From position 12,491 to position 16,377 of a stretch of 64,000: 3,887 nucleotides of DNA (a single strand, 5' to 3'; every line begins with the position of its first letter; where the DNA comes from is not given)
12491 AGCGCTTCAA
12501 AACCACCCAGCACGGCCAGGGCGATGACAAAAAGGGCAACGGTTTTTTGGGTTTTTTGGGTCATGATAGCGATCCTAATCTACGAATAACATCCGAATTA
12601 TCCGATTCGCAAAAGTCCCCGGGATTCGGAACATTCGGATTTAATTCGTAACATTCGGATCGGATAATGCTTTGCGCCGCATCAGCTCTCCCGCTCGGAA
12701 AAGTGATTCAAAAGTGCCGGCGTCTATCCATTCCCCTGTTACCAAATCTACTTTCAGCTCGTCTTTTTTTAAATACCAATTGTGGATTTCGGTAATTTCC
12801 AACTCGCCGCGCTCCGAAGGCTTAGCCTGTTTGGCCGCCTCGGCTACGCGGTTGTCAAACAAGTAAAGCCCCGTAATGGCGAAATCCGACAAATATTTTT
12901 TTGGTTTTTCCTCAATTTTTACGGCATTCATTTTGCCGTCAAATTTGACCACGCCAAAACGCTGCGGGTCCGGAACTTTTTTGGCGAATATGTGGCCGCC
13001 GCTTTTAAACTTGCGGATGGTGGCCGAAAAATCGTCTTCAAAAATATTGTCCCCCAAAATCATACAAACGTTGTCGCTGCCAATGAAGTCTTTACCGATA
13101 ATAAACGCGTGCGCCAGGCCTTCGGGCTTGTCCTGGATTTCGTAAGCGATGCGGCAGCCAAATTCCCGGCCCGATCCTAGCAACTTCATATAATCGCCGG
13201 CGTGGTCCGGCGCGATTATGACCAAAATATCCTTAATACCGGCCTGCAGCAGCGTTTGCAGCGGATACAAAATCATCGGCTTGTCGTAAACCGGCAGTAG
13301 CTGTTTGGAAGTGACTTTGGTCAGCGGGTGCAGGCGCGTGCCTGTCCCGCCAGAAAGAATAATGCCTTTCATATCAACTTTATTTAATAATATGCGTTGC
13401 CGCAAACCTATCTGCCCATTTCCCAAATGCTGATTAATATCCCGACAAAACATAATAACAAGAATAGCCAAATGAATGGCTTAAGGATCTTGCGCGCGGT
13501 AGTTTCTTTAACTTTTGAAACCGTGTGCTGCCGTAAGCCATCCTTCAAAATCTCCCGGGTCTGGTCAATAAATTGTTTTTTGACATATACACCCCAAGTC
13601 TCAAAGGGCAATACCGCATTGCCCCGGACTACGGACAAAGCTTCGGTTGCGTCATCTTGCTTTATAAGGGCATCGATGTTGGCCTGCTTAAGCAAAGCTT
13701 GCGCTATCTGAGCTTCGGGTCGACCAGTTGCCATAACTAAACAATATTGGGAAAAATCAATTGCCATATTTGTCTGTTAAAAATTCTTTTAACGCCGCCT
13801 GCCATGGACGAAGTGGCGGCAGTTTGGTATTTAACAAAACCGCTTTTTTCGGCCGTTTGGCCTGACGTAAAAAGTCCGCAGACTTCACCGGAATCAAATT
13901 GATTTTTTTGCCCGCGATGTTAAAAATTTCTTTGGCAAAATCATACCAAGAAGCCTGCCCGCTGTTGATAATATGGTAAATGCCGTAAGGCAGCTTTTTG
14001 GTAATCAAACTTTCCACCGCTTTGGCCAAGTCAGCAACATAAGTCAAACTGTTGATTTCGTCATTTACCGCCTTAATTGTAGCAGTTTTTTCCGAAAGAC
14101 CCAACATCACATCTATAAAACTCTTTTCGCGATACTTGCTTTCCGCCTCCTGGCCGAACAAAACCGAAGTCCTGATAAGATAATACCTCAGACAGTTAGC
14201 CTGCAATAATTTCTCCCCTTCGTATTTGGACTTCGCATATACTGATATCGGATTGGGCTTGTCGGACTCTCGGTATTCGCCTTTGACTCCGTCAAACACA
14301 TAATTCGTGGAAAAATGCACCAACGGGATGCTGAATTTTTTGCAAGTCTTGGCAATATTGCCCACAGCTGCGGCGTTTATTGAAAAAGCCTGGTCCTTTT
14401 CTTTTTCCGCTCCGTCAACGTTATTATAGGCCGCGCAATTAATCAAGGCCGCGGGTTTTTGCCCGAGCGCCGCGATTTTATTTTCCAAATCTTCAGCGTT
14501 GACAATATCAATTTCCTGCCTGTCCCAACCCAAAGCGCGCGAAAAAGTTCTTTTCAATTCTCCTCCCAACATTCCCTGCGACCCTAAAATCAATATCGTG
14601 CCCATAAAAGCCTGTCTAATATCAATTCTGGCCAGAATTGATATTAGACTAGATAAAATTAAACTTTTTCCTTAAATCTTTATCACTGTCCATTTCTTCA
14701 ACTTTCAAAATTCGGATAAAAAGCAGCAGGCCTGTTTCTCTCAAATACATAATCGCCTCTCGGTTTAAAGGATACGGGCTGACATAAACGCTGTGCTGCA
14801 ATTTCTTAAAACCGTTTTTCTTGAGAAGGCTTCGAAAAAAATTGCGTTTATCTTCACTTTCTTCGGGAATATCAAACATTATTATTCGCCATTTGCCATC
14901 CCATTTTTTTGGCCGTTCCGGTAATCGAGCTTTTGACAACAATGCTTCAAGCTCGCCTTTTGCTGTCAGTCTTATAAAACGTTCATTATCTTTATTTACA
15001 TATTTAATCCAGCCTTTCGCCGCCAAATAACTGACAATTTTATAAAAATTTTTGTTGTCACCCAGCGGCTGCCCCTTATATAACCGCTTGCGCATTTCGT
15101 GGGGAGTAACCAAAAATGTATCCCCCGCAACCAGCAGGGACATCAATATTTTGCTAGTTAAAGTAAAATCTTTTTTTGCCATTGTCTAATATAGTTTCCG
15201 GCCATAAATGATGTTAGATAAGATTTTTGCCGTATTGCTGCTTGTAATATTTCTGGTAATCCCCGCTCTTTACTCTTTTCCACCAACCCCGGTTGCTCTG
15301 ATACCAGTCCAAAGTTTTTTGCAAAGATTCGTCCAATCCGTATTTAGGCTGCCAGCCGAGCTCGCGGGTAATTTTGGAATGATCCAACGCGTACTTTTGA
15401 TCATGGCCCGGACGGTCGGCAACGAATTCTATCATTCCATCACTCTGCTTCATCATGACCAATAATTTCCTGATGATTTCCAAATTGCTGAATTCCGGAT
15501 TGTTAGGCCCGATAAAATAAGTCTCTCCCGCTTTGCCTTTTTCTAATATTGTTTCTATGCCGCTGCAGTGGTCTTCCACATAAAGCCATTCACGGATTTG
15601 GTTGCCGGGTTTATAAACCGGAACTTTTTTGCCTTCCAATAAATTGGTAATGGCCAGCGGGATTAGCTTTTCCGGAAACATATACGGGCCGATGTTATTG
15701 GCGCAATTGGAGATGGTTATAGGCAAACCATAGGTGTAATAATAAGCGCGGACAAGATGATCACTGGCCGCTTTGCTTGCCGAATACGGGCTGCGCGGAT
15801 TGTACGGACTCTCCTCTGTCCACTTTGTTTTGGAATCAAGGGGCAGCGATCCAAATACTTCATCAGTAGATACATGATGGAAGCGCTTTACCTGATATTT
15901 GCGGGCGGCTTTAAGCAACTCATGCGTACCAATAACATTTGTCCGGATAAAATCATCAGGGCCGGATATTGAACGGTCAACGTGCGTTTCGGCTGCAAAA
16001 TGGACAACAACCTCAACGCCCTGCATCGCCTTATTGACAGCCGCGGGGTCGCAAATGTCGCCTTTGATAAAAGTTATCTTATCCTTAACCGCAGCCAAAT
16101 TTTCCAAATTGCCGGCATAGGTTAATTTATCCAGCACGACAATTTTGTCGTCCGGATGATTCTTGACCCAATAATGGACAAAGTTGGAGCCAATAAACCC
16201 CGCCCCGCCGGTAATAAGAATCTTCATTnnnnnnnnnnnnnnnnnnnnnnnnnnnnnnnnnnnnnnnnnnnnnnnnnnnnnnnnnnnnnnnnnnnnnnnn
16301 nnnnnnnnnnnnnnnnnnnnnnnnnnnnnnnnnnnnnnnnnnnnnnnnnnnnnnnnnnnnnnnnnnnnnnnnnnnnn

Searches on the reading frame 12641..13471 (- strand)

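Call 26: search_protein_families(library=pfam, proteins=[window:12641-13471:-], max_evalue=0.001)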
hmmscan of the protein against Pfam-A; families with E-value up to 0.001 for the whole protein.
window:12641-13471:- (276 aa): 2 families
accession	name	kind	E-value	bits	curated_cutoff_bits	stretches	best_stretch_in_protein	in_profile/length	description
PF00483.29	NTP_transferase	-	1.1e-59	202.4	21.2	1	35-262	1-240/245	Nucleotidyl transferase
PF12804.13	NTP_transf_3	-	2.9e-09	37.7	27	1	36-156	1-112/160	MobA-like NTP transferase domain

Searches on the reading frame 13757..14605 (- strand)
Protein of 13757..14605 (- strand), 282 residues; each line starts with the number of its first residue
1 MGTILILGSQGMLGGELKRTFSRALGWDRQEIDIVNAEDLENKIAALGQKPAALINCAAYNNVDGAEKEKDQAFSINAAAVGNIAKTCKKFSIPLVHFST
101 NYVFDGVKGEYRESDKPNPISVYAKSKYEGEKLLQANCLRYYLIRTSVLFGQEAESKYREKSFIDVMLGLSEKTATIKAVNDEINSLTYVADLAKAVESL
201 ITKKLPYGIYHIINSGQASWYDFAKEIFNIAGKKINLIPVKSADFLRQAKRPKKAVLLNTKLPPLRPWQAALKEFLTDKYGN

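Call 26: search_protein_families(library=pfam, proteins=[window:13757-14605:-], max_evalue=0.001)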
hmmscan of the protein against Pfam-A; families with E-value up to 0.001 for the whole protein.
window:13757-14605:- (282 aa): 4 families
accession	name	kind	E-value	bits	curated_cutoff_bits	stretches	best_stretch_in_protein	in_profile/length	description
PF04321.23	RmlD_sub_bind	-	4.7e-76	256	27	1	3-278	2-284/287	RmlD substrate binding domain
PF01370.27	Epimerase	-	2.2e-17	63.7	20.9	1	4-210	1-237/240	NAD dependent epimerase/dehydratase family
PF16363.11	GDP_Man_Dehyd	-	1.1e-07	32.1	27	1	32-241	59-276/332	GDP-mannose 4,6 dehydratase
PF07993.18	NAD_binding_4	-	1.8e-06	27.8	20.1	1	46-183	84-242/258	Male sterility protein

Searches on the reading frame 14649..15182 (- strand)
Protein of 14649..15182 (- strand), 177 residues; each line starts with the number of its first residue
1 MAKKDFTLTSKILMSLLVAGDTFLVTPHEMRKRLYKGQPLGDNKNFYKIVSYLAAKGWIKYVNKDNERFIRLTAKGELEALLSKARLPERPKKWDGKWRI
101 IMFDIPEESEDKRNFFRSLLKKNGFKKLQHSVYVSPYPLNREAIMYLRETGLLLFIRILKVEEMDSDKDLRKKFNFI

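Call 26: search_protein_families(library=pfam, proteins=[window:14649-15182:-], max_evalue=0.001)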
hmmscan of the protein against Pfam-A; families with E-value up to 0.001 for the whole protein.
window:14649-15182:- (177 aa): 2 families
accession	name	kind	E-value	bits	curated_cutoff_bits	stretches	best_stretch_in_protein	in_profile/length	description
PF20803.2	PaaX_M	-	1.8e-19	70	24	1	92-167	2-77/83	PaaX protein central Cas2-like domain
PF09827.14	CRISPR_Cas2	-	5.2e-06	27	23.8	1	98-138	2-37/74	CRISPR associated protein Cas2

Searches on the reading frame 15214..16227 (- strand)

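Call 26: search_protein_families(library=pfam, proteins=[window:15214-16227:-], max_evalue=0.001)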
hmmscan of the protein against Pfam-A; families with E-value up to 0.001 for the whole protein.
window:15214-16227:- (337 aa): 10 families
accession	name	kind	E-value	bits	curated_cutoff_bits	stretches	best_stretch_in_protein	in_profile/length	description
PF16363.11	GDP_Man_Dehyd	-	3.5e-80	270.4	27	1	4-305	1-332/332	GDP-mannose 4,6 dehydratase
PF01370.27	Epimerase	-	1.7e-67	227.8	20.9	1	3-240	1-240/240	NAD dependent epimerase/dehydratase family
PF01073.25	3Beta_HSD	-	1.6e-23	83.6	22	1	4-161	1-159/280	3-beta hydroxysteroid dehydrogenase/isomerase family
PF02719.21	Polysacc_synt_2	-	9.1e-21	74.7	20.2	1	3-274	1-266/293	Polysaccharide biosynthesis protein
PF07993.18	NAD_binding_4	-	1.9e-20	73.5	20.1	1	5-175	1-204/258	Male sterility protein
PF04321.23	RmlD_sub_bind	-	2e-17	63.7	27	1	1-162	1-139/287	RmlD substrate binding domain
PF13460.12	NAD_binding_10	-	8.5e-11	42.5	27.2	1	7-161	1-133/184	NAD(P)H-binding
PF00106.31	adh_short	-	8.2e-06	25.9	26.6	0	3-72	3-72/195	short chain dehydrogenase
PF05368.20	NmrA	-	3.3e-05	24.1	27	1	2-116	4-102/298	NmrA-like family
PF03435.24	Sacchrp_dh_NADP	-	0.00023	21.9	25.1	1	4-80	2-78/129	Saccharopine dehydrogenase NADP binding domain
